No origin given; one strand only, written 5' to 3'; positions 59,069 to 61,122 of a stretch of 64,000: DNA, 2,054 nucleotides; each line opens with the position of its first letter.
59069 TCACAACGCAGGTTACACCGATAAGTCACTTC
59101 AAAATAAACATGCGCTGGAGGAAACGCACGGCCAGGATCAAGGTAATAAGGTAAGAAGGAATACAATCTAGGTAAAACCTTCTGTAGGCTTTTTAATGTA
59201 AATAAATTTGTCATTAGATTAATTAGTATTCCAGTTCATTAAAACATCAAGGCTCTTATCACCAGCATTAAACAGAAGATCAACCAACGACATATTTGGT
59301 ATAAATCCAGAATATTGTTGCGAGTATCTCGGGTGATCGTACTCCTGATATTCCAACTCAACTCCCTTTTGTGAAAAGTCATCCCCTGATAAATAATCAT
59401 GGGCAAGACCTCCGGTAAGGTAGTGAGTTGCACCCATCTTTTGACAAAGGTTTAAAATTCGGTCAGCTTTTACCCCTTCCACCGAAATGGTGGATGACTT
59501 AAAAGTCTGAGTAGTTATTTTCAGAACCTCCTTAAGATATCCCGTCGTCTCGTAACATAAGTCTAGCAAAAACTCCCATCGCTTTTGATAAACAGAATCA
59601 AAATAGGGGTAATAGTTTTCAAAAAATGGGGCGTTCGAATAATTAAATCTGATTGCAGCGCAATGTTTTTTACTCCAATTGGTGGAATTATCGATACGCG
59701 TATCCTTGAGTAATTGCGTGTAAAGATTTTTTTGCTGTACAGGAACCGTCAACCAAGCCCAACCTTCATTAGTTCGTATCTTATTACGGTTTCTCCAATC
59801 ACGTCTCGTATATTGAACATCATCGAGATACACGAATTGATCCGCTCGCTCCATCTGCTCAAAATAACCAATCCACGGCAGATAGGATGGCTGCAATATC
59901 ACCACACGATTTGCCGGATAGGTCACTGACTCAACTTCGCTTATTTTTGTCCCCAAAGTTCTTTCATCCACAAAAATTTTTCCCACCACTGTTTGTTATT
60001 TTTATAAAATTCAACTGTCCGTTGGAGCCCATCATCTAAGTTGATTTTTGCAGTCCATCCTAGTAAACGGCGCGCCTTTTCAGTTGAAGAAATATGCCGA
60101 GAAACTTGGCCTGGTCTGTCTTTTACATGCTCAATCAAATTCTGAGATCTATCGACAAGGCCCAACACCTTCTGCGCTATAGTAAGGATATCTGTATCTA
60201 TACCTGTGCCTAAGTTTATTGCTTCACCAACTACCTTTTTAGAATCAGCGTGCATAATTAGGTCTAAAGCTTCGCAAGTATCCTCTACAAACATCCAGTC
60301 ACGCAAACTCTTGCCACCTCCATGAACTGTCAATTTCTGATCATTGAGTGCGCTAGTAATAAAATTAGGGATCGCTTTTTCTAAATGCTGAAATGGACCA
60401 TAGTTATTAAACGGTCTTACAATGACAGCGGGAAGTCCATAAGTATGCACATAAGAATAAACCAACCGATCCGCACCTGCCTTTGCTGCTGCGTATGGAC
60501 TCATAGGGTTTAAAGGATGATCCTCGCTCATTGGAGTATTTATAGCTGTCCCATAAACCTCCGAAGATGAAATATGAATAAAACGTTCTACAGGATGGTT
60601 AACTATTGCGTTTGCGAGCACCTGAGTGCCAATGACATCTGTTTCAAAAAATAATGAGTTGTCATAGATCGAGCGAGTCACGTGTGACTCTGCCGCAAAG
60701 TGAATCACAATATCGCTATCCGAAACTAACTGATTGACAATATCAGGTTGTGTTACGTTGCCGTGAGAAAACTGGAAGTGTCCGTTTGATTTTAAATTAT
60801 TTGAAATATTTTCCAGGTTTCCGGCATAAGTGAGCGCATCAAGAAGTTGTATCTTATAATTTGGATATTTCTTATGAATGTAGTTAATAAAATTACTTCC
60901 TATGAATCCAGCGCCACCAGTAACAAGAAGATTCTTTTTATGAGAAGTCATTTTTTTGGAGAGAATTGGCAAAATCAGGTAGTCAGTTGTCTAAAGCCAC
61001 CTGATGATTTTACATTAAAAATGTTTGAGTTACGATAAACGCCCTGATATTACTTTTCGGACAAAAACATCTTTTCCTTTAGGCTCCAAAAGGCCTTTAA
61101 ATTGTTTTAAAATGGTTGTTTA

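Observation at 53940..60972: Deoxysugar cluster dominated by three radical SAM enzymes and lacking classical tailoring genes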

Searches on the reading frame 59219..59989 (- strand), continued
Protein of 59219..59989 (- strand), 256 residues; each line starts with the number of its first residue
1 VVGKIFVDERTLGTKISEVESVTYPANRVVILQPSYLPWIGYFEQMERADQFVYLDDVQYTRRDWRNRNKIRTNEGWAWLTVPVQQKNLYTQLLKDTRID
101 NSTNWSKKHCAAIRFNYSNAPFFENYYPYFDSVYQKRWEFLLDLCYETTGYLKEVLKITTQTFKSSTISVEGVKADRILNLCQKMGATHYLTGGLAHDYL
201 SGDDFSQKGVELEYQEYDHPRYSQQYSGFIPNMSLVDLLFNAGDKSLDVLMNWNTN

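Call 77: list_cluster_members(proteins=[P0190, P0227, P0109, P0206, P0168, P0008])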
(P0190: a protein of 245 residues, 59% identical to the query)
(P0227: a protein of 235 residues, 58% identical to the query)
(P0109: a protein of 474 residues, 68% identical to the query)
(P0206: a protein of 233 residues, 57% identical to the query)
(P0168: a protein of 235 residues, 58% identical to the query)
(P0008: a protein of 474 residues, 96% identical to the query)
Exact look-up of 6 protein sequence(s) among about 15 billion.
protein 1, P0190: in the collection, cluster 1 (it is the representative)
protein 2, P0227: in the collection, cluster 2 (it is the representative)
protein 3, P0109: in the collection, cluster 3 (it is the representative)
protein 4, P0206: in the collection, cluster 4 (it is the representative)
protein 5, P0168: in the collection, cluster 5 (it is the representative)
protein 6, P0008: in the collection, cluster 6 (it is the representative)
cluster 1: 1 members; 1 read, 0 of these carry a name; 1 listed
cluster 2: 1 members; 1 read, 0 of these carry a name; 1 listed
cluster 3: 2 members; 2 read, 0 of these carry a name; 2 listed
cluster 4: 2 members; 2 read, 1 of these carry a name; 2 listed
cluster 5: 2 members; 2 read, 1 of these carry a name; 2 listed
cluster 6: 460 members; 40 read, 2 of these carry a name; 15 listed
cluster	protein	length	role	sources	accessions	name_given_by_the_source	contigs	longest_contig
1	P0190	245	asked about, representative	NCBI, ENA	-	-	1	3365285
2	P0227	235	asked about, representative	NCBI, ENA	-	-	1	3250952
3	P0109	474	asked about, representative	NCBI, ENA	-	-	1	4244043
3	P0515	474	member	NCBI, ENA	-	-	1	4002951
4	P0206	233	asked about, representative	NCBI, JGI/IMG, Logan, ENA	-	hypothetical protein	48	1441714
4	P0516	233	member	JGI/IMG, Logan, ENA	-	-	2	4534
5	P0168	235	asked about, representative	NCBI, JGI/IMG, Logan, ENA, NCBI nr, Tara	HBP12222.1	MAG TPA: hypothetical protein DD452_09805 [Nitrospina sp.] | hypothetical protein | hypothetical protein [Nitrospina sp.]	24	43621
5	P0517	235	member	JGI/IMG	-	-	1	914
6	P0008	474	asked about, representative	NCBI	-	-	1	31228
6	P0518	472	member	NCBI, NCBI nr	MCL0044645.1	B12-binding domain-containing radical SAM protein [Nitrospinaceae bacterium]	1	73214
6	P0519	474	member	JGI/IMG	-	anaerobic magnesium-protoporphyrin IX monomethyl ester cyclase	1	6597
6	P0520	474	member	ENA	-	-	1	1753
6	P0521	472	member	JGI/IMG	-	-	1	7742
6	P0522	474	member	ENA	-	-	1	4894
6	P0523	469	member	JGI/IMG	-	-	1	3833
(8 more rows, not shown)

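Call 78: search_dna_similar(query=window:59219-59926:-, collection=plasmids, mode=protein, max_rows=12)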
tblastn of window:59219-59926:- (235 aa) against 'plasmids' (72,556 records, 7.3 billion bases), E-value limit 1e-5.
Records with a match: 89; places in all: 90; records where one place covers at least 80% of the query: 76.
Best place of each record, by identity: <60% 89.
By first word of the organism name: Bacillus 28; Rhizobium 20; Streptomyces 10; Azospirillum 7; Neorhizobium 3; Ralstonia 2; Cupriavidus 2; Natrinema 1; Mariluticola 1; Peteryoungia 1; and 14 more.
By predicted mobility (MOB-suite, as given by PLSDB): non-mobilizable 74; conjugative 9; mobilizable 6.
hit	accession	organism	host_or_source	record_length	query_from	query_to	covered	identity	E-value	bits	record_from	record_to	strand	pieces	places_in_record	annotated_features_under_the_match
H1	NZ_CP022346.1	Bacillus thuringiensis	soil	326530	12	230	93%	40.0%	2e-50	183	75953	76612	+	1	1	WbqC family protein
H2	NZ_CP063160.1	Bacillus cereus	-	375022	12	230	93%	40.0%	2e-50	182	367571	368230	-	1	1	WbqC family protein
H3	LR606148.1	Rhizobium sp. Q54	paddy soil contaminated with arsenic ...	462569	6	225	94%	39.4%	2e-44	165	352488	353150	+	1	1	WbqC-like protein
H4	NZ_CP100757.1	Natrinema gelatinilyticum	marine sediment,sediment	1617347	8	229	94%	39.0%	3e-45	168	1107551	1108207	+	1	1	record has no annotation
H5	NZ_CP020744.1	Bacillus mycoides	whole organism,soil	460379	12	230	93%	39.5%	5e-50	181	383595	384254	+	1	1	WbqC family protein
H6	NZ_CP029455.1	Bacillus cereus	Chives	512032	12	230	93%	39.5%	9e-50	181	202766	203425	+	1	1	WbqC family protein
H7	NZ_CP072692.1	Bacillus thuringiensis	whole organism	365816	12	230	93%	39.5%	9e-50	181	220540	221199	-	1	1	WbqC family protein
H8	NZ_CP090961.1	Mariluticola halotolerans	sea sediment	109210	8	221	91%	40.2%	8e-53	189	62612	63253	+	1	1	WbqC family protein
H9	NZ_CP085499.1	Bacillus cereus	coffee,cell culture,root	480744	12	230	93%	39.1%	2e-49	180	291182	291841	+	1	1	WbqC family protein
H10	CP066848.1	Bacillus mycoides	single cell,soil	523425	12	230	93%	38.6%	2e-49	180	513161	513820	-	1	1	WbqC family protein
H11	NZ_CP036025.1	Bacillus mycoides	cell culture,soil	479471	12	230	93%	38.6%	2e-49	180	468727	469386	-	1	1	WbqC family protein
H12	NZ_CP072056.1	Bacillus mycoides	cell culture,soil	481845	12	230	93%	38.6%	2e-49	180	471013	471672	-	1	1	WbqC family protein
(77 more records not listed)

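Call 80: get_annotated_region(hit=H1, flank=12000)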
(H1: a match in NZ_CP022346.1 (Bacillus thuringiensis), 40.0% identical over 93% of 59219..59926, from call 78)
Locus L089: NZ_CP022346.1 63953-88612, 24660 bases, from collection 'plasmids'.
description: Bacillus thuringiensis strain c25 plasmid unnamed1, complete sequence
organism: Bacillus thuringiensis (NCBI taxid 1428)
taxonomy: Bacteria; Bacillota; Bacilli; Bacillales; Bacillaceae; Bacillus; Bacillus thuringiensis
host: -; source: soil; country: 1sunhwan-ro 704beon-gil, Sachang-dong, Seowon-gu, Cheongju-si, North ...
typing (MOB-suite, as given by PLSDB): non-mobilizable; replicon rep_cluster_125; mating-pair formation MPF_T
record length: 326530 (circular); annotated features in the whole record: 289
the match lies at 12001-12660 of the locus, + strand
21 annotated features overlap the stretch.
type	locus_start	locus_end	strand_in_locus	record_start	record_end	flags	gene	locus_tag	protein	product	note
CDS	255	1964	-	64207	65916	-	-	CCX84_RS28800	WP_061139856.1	hypothetical protein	-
CDS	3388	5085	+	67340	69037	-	-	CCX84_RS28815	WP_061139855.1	hypothetical protein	-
CDS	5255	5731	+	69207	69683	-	-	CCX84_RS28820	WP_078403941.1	GNAT family N-acetyltransferase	-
CDS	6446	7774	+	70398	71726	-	-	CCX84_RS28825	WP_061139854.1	nucleotide sugar dehydrogenase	GO:0000271 - polysaccharide biosynthetic process [Evidence IEA]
CDS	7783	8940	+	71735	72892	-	-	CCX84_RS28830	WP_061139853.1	DegT/DnrJ/EryC1/StrS family aminotransferase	-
CDS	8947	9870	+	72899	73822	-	-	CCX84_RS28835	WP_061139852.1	NAD-dependent epimerase/dehydratase family protein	-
CDS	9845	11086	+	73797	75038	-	-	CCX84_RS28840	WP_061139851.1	DegT/DnrJ/EryC1/StrS aminotransferase family protein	-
CDS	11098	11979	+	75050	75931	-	-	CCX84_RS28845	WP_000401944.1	GNAT family N-acetyltransferase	-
CDS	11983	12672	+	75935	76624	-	-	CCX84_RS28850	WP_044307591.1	WbqC family protein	-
CDS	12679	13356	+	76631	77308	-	-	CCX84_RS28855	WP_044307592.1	PIG-L family deacetylase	-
CDS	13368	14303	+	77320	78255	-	-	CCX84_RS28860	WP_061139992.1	TIM barrel protein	-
CDS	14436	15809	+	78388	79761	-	-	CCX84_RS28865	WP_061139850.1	M28 family metallopeptidase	-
CDS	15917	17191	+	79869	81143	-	-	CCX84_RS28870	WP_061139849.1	MFS transporter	GO:0055085 - transmembrane transport [Evidence IEA]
CDS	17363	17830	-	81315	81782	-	-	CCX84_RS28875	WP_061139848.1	RsfA family transcriptional regulator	-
CDS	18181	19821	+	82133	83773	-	-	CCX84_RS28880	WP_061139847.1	S8 family peptidase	GO:0006508 - proteolysis [Evidence IEA]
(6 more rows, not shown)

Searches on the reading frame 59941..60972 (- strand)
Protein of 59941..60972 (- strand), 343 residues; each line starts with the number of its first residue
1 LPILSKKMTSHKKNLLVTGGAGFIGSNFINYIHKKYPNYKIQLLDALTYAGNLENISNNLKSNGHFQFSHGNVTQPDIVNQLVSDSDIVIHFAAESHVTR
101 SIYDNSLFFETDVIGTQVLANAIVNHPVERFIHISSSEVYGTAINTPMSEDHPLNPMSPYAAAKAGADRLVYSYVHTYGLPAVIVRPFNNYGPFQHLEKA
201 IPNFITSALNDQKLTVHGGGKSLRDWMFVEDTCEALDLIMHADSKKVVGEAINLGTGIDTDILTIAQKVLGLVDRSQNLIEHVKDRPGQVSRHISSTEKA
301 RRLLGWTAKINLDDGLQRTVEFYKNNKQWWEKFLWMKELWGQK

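Call 3: search_protein_families(library=pfam, proteins=[window:59941-60972:-], max_evalue=0.01)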
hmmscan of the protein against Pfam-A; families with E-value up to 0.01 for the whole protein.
window:59941-60972:- (343 aa): 8 families
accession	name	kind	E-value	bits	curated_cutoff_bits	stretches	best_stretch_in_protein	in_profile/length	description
PF16363.11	GDP_Man_Dehyd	-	2e-72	244.9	27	1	16-318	1-331/332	GDP-mannose 4,6 dehydratase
PF01370.27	Epimerase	-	1.1e-60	205.5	20.9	1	16-255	2-240/240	NAD dependent epimerase/dehydratase family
PF01073.25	3Beta_HSD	-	1.3e-20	74.1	22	1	16-234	1-223/280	3-beta hydroxysteroid dehydrogenase/isomerase family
PF02719.21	Polysacc_synt_2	-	4.1e-16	59.5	20.2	1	15-283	1-261/293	Polysaccharide biosynthesis protein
PF04321.23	RmlD_sub_bind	-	3.7e-09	36.5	27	1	14-177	2-142/287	RmlD substrate binding domain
PF07993.18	NAD_binding_4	-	8.9e-09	35.3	20.1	1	17-187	1-204/258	Male sterility protein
PF13460.12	NAD_binding_10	-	2.4e-08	34.5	27.2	1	59-187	34-143/184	NAD(P)H-binding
PF05368.20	NmrA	-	0.007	16.4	27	0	12-133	2-104/298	NmrA-like family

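Call 4: search_protein_families(library=ncbifam, proteins=[window:59941-60972:-], max_evalue=0.01)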
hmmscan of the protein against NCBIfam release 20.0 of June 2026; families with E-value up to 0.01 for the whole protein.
window:59941-60972:- (343 aa): 29 families (the best 25 are shown)
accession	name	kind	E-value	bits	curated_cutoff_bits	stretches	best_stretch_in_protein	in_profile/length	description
TIGR01181.1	dTDP_gluc_dehyt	equivalog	2.1e-101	339.2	365.1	1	15-332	2-320/321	dTDP-glucose 4,6-dehydratase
NF007582.0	PRK10217.1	equivalog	7.8e-61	206.1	698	1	13-332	2-340/355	dTDP-glucose 4,6-dehydratase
NF007490.0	PRK10084.1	subfamily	1.4e-60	205.2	649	1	15-332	3-343/361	dTDP-glucose 4,6-dehydratase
TIGR04180.1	EDH_00030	hypoth_equivalog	2.1e-58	197.7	475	1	16-310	2-296/297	NAD-dependent 4,6-dehydratase LegB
TIGR01179.1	galE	equivalog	3e-40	138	262.3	1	15-328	2-330/332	UDP-glucose 4-epimerase GalE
NF047922.1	GDPFucSynFcl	equivalog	1.2e-24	87.4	500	1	101-327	71-305/308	GDP-L-fucose synthase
TIGR02197.1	heptose_epim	equivalog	1e-22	80.7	274.6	1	15-323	1-313/316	ADP-glyceromanno-heptose 6-epimerase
NF011728.1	PRK15181.1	equivalog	5.9e-22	78.1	760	1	6-325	9-339/348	Vi polysaccharide biosynthesis UDP-N-acetylglucosaminuronic acid C-4 epimerase TviC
TIGR01472.1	gmd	equivalog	6.6e-21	74.9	415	1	16-317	4-332/342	GDP-mannose 4,6-dehydratase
TIGR02622.1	CDP_4_6_dhtase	equivalog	3.1e-20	72.6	278.45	1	12-327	4-334/352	CDP-glucose 4,6-dehydratase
NF007956.0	PRK10675.1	subfamily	1e-19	70.8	394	1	15-171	3-160/338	UDP-glucose 4-epimerase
NF008872.0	PRK11908.1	equivalog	3.3e-18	65.9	294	1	13-327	2-339/349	bifunctional UDP-4-keto-pentose/UDP-xylose synthase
NF005998.1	PRK08125.1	equivalog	2.2e-17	62.7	777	1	8-323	311-649/649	bifunctional UDP-4-amino-4-deoxy-L-arabinose formyltransferase/UDP-glucuronic acid oxidase ArnA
NF042422.1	oxyalk_red_OleD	equivalog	3.7e-15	56.1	580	1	14-235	2-210/329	2-alkyl-3-oxoalkanoate reductase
NF043036.1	ErythonDh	equivalog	6.5e-15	55.1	325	1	14-187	2-183/321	D-erythronate dehydrogenase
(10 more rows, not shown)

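Call 15: search_solved_structures(query=window:59941-60972:-, max_evalue=1e-20, show_alignments=2)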
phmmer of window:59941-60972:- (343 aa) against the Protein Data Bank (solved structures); distinct sequences matched with E-value up to 1e-20: 44.
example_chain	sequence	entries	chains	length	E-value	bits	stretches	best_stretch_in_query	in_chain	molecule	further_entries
6bi4_A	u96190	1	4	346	2.8e-79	270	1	10-331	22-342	dTDP-glucose 4,6-dehydratase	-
2hun_A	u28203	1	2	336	1.2e-73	251.4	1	11-333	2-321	336aa long hypothetical dTDP-glucose 4,6-dehydratase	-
1r66_A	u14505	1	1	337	2.1e-68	234.3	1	14-332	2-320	TDP-glucose-4,6-dehydratase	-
1r6d_A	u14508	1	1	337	3.9e-68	233.3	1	14-332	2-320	TDP-glucose-4,6-dehydratase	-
8shh_A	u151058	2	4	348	1.2e-64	221.9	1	15-333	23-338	dTDP-glucose 4,6-dehydratase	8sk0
8du1_A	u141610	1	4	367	9.4e-62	212.4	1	10-332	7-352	dTDP-glucose 4,6-dehydratase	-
1kep_A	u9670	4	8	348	4.7e-60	206.8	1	11-331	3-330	dTDP-D-glucose 4,6-dehydratase | DTDP-GLUCOSE 4,6-DEHYDRATASE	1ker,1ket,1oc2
1bxk_A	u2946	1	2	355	5.4e-55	190.1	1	14-332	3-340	PROTEIN (DTDP-GLUCOSE 4,6-DEHYDRATASE)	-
1g1a_A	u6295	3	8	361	3.4e-54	187.5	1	15-330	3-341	DTDP-D-GLUCOSE 4,6-DEHYDRATASE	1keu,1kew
6vlo_A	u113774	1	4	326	3.9e-54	187.3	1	10-327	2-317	Putative dTDP-D-glucose 4,6-dehydratase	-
6bwl_A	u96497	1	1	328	1.1e-45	159.5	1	15-327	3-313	Pal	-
6zl6_A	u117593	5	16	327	1.3e-37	133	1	15-325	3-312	Epimerase domain-containing protein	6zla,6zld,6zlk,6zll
6zlj_A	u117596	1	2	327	4.7e-37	131.2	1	15-325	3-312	Epimerase domain-containing protein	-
8rdg_A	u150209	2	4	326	6.1e-37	130.8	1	15-321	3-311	SDR family NAD(P)-dependent oxidoreductase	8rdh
8rdi_A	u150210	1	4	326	2.2e-36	129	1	15-321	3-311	SDR family NAD(P)-dependent oxidoreductase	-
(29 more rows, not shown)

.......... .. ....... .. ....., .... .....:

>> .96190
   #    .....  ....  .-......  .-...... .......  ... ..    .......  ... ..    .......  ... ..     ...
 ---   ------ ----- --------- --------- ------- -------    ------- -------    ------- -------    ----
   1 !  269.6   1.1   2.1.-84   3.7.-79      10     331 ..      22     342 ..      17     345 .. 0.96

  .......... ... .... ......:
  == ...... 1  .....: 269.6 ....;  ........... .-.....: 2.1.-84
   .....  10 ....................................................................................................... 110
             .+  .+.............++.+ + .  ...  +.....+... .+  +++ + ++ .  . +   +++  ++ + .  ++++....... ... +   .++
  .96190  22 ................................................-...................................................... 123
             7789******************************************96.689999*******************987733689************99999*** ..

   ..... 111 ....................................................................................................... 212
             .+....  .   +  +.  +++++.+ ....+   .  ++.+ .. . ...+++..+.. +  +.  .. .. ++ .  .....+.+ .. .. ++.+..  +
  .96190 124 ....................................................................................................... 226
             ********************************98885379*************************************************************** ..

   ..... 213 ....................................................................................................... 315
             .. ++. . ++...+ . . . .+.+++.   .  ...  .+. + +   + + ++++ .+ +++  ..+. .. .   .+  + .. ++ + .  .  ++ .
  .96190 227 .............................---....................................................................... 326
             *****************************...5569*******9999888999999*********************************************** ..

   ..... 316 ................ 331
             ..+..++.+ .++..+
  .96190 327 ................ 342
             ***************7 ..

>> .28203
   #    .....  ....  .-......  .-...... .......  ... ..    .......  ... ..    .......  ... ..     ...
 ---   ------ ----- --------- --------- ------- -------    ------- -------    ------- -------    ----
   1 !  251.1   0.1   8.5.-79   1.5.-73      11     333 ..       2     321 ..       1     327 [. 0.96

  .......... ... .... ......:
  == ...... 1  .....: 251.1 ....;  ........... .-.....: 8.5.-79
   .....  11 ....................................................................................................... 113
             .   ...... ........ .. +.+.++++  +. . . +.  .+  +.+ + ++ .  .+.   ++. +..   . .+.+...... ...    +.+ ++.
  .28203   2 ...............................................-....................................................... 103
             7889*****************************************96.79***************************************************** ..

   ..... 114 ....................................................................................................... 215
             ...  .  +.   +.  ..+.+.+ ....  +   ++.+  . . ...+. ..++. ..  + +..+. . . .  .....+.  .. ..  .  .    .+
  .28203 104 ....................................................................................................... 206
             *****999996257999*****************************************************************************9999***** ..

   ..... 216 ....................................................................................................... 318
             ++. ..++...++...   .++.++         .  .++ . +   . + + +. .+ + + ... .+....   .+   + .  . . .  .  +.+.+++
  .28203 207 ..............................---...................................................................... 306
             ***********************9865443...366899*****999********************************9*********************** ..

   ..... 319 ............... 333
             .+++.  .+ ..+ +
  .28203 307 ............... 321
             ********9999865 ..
